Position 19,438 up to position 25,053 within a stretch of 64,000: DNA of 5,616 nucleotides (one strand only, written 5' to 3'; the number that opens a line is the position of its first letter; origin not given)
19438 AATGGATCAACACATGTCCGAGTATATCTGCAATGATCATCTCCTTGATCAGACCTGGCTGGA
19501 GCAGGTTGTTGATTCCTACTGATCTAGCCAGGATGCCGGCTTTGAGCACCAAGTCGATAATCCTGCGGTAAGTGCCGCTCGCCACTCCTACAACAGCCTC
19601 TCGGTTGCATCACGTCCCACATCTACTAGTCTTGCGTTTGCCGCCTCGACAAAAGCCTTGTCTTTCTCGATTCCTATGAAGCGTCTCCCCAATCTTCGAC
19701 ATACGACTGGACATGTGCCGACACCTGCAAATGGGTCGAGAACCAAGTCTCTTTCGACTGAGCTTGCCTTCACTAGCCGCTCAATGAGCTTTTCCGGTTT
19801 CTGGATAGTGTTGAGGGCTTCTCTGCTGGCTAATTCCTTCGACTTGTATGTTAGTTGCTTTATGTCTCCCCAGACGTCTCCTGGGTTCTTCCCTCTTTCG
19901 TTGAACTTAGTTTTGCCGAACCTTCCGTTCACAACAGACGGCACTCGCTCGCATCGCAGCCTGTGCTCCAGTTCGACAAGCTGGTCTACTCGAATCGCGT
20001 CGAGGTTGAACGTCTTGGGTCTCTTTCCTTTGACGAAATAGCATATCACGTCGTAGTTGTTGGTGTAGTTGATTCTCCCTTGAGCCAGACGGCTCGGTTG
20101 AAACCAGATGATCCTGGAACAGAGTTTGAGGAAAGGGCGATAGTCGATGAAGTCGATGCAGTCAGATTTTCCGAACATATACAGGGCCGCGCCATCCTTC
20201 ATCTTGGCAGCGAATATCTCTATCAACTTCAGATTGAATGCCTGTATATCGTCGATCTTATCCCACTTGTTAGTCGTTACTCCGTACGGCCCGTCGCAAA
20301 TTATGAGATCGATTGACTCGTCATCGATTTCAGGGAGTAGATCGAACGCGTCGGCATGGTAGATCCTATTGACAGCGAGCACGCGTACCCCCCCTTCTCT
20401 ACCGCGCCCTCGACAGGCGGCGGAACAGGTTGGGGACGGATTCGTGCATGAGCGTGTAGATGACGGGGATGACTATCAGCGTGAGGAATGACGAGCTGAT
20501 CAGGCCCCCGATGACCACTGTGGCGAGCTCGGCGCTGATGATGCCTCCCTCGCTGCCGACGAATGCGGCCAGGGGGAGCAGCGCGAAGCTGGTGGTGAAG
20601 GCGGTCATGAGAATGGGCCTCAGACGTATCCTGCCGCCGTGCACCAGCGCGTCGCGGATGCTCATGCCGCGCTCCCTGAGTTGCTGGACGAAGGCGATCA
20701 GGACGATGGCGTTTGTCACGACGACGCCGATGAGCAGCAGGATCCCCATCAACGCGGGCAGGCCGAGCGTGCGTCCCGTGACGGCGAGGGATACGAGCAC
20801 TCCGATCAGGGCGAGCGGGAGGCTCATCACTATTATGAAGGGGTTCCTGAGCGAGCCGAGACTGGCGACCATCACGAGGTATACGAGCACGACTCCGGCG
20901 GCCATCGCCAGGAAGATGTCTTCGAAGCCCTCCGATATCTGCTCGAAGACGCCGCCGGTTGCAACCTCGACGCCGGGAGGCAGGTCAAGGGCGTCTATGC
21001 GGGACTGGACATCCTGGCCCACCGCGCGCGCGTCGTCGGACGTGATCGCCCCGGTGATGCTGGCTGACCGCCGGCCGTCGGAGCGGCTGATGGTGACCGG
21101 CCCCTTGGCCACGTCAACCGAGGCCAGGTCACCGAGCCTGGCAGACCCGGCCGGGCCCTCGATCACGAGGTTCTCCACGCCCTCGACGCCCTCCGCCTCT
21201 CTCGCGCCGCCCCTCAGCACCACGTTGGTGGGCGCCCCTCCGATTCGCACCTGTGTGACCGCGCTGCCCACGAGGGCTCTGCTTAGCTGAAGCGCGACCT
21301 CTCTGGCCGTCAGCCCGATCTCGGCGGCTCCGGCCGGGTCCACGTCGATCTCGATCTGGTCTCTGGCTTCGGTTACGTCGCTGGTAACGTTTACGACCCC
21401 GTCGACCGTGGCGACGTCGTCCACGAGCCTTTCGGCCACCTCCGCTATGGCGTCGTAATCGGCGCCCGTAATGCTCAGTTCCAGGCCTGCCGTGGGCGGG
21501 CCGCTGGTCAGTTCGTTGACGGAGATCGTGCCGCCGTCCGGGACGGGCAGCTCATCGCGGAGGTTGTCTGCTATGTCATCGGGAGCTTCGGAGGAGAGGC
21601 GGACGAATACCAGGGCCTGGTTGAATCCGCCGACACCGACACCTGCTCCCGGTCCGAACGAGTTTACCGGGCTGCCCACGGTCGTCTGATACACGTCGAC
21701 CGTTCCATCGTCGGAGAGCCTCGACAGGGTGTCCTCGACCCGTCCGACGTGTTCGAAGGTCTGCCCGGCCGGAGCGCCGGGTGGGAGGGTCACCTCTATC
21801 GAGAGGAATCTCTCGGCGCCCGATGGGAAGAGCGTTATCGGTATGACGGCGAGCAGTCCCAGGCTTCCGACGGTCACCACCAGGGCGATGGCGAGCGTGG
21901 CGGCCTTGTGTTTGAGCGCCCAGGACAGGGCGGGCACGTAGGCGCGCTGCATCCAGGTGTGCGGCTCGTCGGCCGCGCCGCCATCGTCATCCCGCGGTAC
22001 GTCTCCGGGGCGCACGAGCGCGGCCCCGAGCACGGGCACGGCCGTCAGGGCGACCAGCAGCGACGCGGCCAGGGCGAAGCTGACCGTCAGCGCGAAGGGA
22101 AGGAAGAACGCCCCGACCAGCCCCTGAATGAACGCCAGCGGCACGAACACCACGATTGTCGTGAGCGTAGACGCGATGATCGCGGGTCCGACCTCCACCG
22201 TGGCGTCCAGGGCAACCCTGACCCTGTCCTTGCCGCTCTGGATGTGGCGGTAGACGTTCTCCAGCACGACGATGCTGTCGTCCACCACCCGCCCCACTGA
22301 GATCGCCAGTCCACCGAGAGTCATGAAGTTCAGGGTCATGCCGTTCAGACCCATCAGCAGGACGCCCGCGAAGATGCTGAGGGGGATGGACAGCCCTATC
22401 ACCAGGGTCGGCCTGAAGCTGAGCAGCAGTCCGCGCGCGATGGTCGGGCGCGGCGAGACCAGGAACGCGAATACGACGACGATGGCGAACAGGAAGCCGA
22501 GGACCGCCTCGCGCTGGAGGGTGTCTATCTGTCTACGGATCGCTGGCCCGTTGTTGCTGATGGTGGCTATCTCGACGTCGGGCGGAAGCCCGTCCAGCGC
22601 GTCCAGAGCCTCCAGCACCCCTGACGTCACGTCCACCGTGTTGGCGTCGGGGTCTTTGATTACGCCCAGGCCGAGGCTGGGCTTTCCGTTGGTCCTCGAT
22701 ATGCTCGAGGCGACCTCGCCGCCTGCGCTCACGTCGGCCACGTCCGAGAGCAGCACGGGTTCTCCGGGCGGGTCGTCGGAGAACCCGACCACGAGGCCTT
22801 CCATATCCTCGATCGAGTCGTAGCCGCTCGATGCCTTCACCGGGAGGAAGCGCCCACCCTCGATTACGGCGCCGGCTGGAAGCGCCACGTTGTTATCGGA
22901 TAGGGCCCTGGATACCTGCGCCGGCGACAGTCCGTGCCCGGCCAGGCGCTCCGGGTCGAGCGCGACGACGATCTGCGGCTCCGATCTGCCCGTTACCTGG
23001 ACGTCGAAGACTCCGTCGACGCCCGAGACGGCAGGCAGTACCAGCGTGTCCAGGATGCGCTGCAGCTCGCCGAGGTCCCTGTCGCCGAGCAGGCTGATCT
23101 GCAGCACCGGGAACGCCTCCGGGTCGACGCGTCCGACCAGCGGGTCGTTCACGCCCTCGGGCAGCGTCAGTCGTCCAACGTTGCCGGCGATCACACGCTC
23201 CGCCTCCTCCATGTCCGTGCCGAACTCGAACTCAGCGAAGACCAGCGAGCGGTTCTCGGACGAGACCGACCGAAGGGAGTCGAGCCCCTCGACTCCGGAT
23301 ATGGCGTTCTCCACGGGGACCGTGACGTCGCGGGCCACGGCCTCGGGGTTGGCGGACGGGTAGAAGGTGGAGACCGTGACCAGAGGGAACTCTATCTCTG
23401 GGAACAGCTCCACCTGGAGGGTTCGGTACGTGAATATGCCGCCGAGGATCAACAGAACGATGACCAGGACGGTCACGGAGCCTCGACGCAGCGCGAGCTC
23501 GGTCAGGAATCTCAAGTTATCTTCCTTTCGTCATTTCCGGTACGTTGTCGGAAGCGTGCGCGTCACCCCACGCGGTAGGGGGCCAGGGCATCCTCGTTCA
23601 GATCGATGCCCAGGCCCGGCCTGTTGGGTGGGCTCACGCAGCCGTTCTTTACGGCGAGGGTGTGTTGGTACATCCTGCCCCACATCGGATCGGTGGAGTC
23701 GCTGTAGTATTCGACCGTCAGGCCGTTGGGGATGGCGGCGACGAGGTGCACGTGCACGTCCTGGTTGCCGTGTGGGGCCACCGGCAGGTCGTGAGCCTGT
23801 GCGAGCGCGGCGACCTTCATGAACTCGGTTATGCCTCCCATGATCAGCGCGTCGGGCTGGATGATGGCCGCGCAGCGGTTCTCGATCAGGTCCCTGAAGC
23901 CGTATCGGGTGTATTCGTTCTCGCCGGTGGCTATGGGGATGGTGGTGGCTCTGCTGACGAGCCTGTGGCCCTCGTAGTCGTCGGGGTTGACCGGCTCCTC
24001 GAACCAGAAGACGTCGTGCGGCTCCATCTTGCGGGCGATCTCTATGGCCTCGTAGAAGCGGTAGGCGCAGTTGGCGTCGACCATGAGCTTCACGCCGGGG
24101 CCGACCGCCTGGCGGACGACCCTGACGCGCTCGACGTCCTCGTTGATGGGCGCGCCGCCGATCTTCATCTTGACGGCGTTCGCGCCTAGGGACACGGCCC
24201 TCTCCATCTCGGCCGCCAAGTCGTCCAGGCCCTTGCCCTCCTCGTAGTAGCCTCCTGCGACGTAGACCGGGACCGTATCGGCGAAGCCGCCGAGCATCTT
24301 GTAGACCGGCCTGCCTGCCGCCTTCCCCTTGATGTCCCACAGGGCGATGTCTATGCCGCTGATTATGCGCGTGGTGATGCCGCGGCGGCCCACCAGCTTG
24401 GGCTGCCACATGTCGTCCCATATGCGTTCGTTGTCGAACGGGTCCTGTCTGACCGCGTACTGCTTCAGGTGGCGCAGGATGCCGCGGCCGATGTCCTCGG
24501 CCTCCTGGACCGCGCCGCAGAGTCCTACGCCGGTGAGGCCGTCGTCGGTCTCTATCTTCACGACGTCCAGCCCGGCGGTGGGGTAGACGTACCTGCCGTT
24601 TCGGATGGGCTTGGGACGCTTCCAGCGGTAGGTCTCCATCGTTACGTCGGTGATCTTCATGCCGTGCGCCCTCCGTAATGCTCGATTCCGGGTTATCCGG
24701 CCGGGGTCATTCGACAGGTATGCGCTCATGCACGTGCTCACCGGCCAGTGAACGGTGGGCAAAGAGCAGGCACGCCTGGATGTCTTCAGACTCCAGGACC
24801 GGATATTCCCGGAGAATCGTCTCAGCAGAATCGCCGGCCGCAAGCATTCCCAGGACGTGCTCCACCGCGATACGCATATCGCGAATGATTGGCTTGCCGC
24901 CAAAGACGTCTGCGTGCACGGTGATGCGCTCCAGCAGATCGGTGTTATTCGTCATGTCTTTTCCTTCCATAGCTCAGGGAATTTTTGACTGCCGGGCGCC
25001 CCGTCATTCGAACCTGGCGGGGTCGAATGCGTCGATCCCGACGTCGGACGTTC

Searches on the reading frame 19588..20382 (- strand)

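Call 49: search_protein_families(library=pfam, proteins=[window:19588-20382:-], max_evalue=0.00001)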
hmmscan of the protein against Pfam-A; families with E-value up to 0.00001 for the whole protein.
window:19588-20382:- (264 aa): 1 family
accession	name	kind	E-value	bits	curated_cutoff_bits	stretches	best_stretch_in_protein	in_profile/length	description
PF01555.25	N6_N4_Mtase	-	1.1e-36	127.4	26.7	1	24-249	1-220/221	DNA methylase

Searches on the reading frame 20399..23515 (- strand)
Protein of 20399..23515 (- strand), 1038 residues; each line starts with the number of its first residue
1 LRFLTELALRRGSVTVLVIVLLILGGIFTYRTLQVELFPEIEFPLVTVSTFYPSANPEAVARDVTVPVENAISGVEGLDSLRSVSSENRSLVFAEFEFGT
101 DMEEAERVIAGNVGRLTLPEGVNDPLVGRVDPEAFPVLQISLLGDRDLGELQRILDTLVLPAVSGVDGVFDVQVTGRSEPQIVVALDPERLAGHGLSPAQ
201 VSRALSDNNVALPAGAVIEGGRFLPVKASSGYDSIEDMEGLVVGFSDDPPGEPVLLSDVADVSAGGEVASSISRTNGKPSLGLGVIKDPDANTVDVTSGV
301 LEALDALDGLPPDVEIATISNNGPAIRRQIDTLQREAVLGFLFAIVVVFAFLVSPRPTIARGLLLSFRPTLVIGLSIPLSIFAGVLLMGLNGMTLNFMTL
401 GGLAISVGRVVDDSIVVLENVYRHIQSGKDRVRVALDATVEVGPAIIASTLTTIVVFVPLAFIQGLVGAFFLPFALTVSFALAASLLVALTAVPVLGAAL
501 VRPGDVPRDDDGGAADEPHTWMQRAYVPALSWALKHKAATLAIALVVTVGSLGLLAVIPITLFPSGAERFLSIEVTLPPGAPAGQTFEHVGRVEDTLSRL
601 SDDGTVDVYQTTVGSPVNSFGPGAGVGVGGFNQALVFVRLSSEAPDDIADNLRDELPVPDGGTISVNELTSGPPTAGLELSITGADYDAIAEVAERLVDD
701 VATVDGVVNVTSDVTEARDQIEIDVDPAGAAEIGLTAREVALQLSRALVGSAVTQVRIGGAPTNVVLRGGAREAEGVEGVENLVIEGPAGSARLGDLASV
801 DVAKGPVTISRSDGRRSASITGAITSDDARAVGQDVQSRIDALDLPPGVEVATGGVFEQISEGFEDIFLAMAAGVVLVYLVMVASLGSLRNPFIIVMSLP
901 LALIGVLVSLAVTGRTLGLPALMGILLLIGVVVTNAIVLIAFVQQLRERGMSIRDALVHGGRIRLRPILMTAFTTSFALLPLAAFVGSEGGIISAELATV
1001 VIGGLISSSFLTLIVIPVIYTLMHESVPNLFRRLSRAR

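Call 49: search_protein_families(library=pfam, proteins=[window:20399-23515:-], max_evalue=0.00001)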
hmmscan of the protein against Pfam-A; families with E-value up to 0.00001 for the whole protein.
window:20399-23515:- (1038 aa): 1 family
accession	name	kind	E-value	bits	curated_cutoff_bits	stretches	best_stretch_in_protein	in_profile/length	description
PF00873.25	ACR_tran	-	4.6e-207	690.5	28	1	5-1024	2-1021/1021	AcrB/AcrD/AcrF family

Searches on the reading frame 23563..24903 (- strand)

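Call 49: search_protein_families(library=pfam, proteins=[window:23563-24903:-], max_evalue=0.00001)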
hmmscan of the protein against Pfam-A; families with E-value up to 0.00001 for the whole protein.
window:23563-24903:- (446 aa): 2 families
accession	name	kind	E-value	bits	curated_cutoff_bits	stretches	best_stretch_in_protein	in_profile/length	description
PF13378.12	MR_MLE_C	-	3.9e-70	236.4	29.4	1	228-439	1-219/219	Enolase C-terminal domain-like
PF02746.21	MR_MLE_N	-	3.3e-16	60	22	1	86-205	3-117/117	Mandelate racemase / muconate lactonizing enzyme, N-terminal domain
